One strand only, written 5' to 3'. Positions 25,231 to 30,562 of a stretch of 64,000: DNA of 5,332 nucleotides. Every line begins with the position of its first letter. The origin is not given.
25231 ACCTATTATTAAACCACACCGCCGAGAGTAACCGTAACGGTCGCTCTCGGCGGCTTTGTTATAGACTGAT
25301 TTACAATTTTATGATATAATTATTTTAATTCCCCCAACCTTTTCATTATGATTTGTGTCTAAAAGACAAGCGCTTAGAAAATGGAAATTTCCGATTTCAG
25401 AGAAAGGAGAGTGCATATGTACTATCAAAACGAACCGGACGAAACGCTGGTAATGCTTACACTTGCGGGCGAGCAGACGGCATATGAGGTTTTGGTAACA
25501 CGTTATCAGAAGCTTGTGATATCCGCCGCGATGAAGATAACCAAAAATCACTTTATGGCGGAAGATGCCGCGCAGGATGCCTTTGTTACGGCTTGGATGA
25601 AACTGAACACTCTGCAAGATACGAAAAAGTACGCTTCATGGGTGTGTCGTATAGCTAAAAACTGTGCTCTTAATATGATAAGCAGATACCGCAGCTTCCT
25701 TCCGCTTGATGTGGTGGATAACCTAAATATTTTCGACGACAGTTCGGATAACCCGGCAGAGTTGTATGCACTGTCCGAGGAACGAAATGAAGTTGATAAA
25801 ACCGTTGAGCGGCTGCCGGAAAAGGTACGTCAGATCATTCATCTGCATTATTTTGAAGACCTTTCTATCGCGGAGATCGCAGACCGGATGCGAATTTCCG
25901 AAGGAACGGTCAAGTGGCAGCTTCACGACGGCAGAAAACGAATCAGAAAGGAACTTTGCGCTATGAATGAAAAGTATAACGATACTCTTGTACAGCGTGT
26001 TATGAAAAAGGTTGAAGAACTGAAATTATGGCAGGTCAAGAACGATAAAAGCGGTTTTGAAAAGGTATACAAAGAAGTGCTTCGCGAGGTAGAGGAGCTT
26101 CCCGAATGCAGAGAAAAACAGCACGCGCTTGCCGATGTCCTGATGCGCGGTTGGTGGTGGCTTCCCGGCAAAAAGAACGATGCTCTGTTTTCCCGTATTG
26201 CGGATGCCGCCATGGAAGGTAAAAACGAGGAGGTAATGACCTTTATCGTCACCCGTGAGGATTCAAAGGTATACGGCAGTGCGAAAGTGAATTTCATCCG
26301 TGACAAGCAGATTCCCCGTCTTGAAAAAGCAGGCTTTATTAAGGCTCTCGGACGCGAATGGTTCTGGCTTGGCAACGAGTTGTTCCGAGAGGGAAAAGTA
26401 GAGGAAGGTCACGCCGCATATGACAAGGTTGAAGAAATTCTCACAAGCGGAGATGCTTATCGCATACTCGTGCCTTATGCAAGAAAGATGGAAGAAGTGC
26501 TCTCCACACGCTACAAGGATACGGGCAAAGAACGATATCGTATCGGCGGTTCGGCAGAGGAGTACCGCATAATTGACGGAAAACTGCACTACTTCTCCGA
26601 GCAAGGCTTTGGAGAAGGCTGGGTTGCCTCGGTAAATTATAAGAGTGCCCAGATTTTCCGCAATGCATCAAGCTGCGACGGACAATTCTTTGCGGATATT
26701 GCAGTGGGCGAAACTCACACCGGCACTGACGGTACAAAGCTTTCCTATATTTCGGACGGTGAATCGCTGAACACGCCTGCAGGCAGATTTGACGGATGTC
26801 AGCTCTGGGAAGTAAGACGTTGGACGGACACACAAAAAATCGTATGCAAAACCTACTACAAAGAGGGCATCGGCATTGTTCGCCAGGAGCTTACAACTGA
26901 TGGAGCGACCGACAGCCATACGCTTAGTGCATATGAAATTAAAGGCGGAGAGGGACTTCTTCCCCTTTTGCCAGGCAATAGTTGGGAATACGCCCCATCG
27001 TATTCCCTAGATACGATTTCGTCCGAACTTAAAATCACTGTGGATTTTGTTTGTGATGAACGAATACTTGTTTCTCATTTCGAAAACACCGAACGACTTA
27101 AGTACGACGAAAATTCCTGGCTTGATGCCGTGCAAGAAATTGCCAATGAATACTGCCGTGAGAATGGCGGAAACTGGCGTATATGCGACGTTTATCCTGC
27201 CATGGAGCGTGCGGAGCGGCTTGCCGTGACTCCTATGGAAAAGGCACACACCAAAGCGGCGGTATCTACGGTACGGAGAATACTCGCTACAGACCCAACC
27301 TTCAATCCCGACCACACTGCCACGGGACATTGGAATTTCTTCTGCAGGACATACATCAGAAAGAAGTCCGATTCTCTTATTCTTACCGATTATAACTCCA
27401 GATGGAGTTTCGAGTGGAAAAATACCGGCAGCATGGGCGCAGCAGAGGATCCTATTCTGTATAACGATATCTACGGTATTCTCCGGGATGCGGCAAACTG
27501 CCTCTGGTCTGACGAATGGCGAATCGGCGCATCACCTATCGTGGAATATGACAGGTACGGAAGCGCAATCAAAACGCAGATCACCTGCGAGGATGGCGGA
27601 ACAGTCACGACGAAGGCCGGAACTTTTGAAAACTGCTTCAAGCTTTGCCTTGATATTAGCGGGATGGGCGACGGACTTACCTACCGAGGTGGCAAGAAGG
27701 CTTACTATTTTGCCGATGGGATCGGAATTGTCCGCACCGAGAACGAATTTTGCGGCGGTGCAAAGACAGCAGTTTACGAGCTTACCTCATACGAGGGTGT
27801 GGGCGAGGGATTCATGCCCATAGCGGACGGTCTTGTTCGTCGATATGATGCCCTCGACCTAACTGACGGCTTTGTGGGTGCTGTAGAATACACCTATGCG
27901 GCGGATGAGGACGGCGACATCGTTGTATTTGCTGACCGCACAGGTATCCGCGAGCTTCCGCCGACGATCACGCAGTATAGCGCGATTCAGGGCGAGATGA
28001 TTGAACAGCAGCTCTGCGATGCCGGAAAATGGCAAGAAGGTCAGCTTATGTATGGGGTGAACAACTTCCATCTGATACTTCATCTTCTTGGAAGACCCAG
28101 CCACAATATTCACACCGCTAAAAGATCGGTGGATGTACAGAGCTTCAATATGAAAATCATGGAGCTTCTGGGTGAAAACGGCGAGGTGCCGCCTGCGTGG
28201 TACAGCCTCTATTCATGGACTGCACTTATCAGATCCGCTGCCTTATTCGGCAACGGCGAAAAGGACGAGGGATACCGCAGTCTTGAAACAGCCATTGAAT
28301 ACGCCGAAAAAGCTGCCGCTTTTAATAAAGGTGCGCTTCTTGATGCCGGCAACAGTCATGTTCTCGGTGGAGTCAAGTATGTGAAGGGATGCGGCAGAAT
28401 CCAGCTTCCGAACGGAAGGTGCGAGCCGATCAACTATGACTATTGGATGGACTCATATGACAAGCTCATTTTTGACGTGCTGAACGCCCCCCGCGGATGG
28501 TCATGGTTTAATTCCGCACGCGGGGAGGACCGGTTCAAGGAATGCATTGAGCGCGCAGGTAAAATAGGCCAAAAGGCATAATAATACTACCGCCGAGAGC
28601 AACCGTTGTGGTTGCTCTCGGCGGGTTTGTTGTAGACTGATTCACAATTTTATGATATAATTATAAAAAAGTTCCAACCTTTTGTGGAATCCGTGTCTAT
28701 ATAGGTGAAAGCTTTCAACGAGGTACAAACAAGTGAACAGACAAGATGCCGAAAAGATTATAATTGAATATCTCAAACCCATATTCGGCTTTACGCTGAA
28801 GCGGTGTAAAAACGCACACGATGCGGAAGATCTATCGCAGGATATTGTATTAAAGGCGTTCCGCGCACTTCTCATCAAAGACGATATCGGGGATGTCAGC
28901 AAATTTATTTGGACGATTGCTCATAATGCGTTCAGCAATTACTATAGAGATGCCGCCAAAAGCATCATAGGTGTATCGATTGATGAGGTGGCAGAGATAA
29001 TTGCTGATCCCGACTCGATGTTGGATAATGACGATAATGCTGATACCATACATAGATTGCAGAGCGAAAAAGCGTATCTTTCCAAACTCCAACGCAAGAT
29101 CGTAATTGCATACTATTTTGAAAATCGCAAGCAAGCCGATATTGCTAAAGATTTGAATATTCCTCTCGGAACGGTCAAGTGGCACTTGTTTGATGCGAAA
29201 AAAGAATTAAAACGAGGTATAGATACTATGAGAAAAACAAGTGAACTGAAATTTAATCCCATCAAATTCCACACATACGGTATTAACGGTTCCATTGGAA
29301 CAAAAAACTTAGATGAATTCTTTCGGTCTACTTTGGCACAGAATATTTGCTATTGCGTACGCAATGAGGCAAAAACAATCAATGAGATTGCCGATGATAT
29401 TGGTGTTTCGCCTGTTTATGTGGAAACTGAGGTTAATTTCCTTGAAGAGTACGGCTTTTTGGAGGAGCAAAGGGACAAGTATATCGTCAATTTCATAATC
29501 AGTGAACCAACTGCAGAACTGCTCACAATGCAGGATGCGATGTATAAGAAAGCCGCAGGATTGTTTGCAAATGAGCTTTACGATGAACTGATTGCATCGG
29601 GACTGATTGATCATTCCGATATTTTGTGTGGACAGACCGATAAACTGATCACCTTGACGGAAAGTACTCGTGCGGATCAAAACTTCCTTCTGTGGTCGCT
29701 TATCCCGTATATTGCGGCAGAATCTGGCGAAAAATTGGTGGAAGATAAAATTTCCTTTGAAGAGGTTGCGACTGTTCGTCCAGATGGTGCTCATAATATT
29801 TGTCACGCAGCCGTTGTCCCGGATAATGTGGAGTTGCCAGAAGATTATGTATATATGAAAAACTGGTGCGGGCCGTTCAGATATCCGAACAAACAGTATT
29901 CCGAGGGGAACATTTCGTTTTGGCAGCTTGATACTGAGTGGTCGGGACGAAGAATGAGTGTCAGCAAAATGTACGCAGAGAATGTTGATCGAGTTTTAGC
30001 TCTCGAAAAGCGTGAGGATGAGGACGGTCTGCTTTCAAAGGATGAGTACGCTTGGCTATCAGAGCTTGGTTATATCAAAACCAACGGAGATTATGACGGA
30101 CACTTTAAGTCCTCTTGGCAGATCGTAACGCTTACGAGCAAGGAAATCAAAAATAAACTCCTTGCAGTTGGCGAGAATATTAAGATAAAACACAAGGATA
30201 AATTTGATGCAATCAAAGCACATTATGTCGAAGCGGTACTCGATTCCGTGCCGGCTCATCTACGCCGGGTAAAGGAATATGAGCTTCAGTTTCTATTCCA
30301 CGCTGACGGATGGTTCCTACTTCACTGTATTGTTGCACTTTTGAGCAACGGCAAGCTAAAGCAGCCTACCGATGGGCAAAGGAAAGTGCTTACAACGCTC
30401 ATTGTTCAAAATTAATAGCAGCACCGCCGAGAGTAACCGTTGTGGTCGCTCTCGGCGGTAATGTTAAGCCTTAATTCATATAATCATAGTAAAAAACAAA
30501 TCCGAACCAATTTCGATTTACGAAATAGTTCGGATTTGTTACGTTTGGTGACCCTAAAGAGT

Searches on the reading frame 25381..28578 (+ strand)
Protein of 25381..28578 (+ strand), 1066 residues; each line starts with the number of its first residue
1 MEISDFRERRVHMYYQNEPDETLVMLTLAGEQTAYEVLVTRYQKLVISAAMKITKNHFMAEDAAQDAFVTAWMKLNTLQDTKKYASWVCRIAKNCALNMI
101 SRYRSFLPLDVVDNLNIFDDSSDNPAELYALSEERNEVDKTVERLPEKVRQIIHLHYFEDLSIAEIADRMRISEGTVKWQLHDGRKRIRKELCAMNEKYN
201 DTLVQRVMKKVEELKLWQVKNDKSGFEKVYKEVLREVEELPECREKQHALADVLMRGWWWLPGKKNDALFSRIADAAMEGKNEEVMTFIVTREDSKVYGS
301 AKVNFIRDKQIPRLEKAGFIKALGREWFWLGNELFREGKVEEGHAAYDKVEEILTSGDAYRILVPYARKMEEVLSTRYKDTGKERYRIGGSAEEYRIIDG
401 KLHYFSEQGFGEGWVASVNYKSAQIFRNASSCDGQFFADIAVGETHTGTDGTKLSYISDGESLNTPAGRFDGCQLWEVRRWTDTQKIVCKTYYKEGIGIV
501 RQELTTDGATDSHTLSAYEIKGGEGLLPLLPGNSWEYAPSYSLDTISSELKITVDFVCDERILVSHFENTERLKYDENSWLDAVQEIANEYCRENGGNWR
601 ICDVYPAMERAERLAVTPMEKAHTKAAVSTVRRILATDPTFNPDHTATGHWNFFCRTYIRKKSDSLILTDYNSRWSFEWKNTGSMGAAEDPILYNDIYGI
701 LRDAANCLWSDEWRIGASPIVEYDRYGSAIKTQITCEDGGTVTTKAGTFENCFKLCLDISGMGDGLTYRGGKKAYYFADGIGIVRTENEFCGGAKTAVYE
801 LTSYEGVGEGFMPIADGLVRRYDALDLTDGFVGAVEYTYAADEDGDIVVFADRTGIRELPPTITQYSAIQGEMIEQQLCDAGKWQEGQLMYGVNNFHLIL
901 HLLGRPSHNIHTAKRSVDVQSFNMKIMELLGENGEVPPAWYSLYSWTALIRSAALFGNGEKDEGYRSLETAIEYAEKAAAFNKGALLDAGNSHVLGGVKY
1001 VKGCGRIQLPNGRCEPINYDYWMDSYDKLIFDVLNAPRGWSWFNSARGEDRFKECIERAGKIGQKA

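Call 13: search_protein_families(library=pfam, proteins=[window:25381-28578:+], max_evalue=0.001)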
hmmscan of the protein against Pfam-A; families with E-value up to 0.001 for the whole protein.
window:25381-28578:+ (1066 aa): 6 families
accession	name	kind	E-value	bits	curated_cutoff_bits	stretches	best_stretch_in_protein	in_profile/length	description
PF08281.18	Sigma70_r4_2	-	5.2e-15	55.3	25.7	1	136-188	2-54/54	Sigma-70, region 4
PF04542.20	Sigma70_r2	-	2.5e-12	46.8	24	1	38-104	1-69/71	Sigma-70 region 2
PF04545.22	Sigma70_r4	-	1.1e-11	44.5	24.1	1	143-190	3-50/50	Sigma-70, region 4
PF21347.3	DUF3108_like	-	3e-10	40.7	27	1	741-788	141-186/199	DUF3108-like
PF07638.17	Sigma70_ECF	-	3e-05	24.4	21.1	1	123-192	118-183/185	ECF sigma factor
PF04297.20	UPF0122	-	4.6e-05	24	22.7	1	145-199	18-68/101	Putative helix-turn-helix protein, YlxM / p13 like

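Call 35: search_protein_families(library=padloc, proteins=[window:25381-28578:+], max_evalue=0.00001)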
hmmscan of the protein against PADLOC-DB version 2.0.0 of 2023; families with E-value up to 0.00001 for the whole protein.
window:25381-28578:+ (1066 aa): 0 families

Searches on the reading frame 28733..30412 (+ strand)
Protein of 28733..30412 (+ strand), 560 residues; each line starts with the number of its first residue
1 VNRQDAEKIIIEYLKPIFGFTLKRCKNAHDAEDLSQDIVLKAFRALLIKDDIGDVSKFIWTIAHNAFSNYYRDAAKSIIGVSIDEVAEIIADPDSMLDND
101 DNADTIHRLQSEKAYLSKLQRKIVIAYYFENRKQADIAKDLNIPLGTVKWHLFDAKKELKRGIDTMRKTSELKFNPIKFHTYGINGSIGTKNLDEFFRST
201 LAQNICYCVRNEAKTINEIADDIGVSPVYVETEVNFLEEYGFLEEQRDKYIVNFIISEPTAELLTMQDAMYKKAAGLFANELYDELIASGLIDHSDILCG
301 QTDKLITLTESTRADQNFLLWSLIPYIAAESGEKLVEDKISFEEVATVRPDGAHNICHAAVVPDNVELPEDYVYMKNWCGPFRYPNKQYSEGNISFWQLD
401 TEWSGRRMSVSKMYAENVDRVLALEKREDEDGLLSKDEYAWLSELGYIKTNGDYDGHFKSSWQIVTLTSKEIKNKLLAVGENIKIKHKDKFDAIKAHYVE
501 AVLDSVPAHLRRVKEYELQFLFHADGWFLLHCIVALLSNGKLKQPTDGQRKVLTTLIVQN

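Call 13: search_protein_families(library=pfam, proteins=[window:28733-30412:+], max_evalue=0.001)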
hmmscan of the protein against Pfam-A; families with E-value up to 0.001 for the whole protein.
window:28733-30412:+ (560 aa): 4 families
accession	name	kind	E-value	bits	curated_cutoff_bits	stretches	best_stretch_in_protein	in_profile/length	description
PF08281.18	Sigma70_r4_2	-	7.6e-11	41.9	25.7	1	114-159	9-54/54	Sigma-70, region 4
PF04542.20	Sigma70_r2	-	1.3e-09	38.2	24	1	12-75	4-69/71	Sigma-70 region 2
PF04545.22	Sigma70_r4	-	2.1e-08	34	24.1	1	116-160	5-49/50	Sigma-70, region 4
PF13412.12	HTH_24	-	0.00064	19.7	21.9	0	134-153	20-39/48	Winged helix-turn-helix DNA-binding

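Call 35: search_protein_families(library=padloc, proteins=[window:28733-30412:+], max_evalue=0.00001)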
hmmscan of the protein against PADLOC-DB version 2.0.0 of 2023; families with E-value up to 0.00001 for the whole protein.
window:28733-30412:+ (560 aa): 0 families
